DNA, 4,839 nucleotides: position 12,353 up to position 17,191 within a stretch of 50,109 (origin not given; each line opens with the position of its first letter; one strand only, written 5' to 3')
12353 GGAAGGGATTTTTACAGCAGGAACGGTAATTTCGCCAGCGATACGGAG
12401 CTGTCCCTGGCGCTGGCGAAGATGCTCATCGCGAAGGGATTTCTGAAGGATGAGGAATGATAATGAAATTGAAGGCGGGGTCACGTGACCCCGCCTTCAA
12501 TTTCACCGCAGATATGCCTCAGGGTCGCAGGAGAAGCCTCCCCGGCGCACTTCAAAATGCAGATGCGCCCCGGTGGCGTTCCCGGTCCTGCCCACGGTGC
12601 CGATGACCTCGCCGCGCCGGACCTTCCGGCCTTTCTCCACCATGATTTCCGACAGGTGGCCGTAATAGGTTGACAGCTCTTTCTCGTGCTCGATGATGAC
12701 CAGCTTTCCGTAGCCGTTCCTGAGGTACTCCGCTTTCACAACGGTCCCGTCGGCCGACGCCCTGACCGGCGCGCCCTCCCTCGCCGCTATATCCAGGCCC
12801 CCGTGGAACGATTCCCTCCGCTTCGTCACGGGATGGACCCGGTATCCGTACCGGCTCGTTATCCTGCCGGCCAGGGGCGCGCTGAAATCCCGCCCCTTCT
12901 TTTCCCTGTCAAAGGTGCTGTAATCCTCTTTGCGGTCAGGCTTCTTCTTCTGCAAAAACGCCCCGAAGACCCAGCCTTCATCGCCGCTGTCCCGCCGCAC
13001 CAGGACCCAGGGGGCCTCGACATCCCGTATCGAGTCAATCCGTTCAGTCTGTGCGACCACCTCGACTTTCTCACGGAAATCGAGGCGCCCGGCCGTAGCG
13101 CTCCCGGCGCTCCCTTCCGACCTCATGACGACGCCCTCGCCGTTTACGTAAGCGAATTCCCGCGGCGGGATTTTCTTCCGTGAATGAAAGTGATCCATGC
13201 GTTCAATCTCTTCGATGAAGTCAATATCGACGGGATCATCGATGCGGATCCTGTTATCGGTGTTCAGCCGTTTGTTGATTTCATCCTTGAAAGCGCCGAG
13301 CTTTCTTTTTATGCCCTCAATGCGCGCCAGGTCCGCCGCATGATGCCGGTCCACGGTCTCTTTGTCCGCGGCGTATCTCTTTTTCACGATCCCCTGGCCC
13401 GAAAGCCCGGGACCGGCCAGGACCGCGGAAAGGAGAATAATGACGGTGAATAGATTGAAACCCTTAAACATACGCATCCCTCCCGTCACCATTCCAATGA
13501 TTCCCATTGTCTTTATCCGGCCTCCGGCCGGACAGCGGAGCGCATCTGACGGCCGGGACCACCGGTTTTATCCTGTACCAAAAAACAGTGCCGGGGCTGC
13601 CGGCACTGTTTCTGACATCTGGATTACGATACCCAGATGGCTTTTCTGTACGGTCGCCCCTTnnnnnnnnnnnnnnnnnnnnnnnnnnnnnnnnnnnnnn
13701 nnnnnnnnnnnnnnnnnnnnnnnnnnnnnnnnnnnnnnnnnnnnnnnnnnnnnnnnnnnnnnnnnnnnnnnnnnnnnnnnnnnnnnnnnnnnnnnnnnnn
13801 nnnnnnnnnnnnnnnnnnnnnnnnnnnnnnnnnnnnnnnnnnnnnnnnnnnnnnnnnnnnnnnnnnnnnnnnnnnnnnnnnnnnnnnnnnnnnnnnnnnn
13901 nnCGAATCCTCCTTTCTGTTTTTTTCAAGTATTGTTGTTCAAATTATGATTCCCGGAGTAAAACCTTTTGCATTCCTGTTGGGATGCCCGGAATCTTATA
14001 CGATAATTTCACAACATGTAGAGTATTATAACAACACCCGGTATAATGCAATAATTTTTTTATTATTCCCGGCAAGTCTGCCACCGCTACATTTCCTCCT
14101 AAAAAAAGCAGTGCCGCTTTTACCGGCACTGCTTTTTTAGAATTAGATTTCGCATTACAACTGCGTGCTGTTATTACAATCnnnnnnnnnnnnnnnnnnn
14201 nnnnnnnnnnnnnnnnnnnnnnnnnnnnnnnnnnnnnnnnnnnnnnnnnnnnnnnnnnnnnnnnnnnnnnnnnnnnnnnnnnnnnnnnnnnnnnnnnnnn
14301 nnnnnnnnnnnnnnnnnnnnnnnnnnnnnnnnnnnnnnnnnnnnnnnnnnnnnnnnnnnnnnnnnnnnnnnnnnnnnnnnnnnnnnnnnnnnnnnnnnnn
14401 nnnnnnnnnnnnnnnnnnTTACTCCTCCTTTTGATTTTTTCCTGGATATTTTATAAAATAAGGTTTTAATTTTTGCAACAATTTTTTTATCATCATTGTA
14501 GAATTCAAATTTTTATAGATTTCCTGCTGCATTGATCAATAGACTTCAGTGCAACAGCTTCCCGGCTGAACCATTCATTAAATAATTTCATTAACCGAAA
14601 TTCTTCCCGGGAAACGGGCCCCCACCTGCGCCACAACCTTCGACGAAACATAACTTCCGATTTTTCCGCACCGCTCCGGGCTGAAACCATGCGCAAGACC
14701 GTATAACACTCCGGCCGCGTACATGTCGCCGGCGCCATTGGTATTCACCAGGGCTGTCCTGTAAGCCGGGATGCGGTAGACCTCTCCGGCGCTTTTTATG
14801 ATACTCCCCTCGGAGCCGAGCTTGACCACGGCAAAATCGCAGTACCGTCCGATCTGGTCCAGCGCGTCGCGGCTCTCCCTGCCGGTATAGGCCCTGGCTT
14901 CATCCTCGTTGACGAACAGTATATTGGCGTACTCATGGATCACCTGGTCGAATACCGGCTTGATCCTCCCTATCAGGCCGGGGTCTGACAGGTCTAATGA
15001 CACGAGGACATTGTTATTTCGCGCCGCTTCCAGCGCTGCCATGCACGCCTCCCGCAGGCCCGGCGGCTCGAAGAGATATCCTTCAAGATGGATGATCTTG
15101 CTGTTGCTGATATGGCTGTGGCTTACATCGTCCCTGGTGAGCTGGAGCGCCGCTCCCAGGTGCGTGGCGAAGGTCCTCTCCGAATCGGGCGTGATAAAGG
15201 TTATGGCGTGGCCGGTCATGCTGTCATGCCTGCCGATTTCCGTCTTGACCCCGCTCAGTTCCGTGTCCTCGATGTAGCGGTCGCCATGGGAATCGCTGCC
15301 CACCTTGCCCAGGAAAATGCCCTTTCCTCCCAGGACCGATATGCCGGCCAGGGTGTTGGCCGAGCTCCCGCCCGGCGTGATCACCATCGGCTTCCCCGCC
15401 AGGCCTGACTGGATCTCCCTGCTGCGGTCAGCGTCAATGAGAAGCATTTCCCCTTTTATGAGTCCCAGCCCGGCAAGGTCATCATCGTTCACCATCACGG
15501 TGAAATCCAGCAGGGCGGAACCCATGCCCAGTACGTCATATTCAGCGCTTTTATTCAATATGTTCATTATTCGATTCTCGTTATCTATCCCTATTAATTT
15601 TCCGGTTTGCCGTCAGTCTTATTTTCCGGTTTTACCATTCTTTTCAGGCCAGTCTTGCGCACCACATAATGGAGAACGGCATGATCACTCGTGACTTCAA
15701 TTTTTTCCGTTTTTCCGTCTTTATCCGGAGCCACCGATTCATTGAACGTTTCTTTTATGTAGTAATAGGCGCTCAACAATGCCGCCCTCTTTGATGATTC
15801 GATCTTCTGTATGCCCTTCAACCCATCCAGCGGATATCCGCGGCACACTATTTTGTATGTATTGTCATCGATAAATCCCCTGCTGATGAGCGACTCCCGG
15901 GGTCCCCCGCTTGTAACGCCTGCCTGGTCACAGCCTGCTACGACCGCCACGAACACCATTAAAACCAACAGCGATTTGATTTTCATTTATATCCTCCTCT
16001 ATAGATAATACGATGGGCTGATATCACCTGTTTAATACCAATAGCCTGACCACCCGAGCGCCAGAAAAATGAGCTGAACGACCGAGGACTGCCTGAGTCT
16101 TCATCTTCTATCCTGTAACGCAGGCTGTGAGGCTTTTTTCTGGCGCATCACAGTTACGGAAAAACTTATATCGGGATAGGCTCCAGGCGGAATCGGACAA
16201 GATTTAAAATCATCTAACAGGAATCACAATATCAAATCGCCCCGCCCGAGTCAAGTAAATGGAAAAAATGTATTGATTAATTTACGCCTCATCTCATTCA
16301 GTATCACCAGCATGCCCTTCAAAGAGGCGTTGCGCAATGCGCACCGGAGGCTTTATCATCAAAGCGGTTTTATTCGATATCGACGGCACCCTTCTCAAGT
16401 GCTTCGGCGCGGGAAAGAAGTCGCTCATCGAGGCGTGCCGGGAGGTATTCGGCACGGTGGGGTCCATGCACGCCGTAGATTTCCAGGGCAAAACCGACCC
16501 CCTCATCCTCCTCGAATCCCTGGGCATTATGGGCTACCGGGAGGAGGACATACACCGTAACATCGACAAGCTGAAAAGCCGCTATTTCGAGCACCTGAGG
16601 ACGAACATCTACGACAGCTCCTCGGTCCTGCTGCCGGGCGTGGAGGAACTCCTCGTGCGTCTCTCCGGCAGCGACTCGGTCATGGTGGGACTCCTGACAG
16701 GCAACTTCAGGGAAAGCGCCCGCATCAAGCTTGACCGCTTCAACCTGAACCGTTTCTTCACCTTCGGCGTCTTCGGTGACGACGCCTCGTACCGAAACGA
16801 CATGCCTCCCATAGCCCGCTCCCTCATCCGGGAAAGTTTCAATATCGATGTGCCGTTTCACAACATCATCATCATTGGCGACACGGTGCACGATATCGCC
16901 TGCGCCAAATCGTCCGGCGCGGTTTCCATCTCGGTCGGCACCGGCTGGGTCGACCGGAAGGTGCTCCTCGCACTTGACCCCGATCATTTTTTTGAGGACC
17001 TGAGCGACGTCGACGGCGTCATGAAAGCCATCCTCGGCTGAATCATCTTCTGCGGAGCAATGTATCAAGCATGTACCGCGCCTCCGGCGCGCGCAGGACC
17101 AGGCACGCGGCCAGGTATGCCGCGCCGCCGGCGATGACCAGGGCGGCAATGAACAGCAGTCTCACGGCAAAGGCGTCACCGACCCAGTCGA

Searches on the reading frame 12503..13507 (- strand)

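Call 44: search_protein_families(library=pfam, proteins=[window:12503-13507:-], max_evalue=0.00001)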
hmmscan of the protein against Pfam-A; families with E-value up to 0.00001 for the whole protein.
window:12503-13507:- (334 aa): 2 families
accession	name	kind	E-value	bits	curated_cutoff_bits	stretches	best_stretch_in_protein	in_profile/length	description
PF01551.29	Peptidase_M23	-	1.1e-34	119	28.7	1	234-329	2-96/96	Peptidase family M23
PF08239.17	SH3_3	-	2e-06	28.3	27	1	125-186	2-54/54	Bacterial SH3 domain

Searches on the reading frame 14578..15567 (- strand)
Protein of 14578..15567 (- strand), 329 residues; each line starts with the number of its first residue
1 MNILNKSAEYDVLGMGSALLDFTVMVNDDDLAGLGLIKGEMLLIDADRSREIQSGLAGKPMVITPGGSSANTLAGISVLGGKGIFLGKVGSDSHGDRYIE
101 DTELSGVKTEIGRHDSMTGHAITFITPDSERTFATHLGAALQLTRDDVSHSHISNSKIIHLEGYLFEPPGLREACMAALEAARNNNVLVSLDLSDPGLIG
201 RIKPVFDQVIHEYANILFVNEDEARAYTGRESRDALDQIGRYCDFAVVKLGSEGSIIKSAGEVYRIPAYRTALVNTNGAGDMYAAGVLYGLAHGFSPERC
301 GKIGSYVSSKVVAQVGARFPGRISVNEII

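Call 44: search_protein_families(library=pfam, proteins=[window:14578-15567:-], max_evalue=0.00001)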
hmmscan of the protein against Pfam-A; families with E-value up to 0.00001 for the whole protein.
window:14578-15567:- (329 aa): 1 family
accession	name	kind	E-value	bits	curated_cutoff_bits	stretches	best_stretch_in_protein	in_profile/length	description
PF00294.29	PfkB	-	4.8e-49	167.8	25.8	1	42-319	11-297/302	pfkB family carbohydrate kinase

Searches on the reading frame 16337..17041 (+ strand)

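Call 44: search_protein_families(library=pfam, proteins=[window:16337-17041:+], max_evalue=0.00001)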
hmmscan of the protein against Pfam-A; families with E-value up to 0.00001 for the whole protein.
window:16337-17041:+ (234 aa): 4 families
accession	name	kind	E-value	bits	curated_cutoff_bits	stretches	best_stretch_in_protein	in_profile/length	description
PF13419.12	HAD_2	-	3e-14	54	23.8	1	11-199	1-177/178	Haloacid dehalogenase-like hydrolase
PF00702.32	Hydrolase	-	3.9e-13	50.7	26.4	1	8-194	1-191/191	haloacid dehalogenase-like hydrolase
PF13242.12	Hydrolase_like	-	1.3e-08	35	22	1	170-224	17-74/75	HAD-hyrolase-like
PF12710.13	HAD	-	9.2e-08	33.2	27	1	11-191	1-189/189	haloacid dehalogenase-like hydrolase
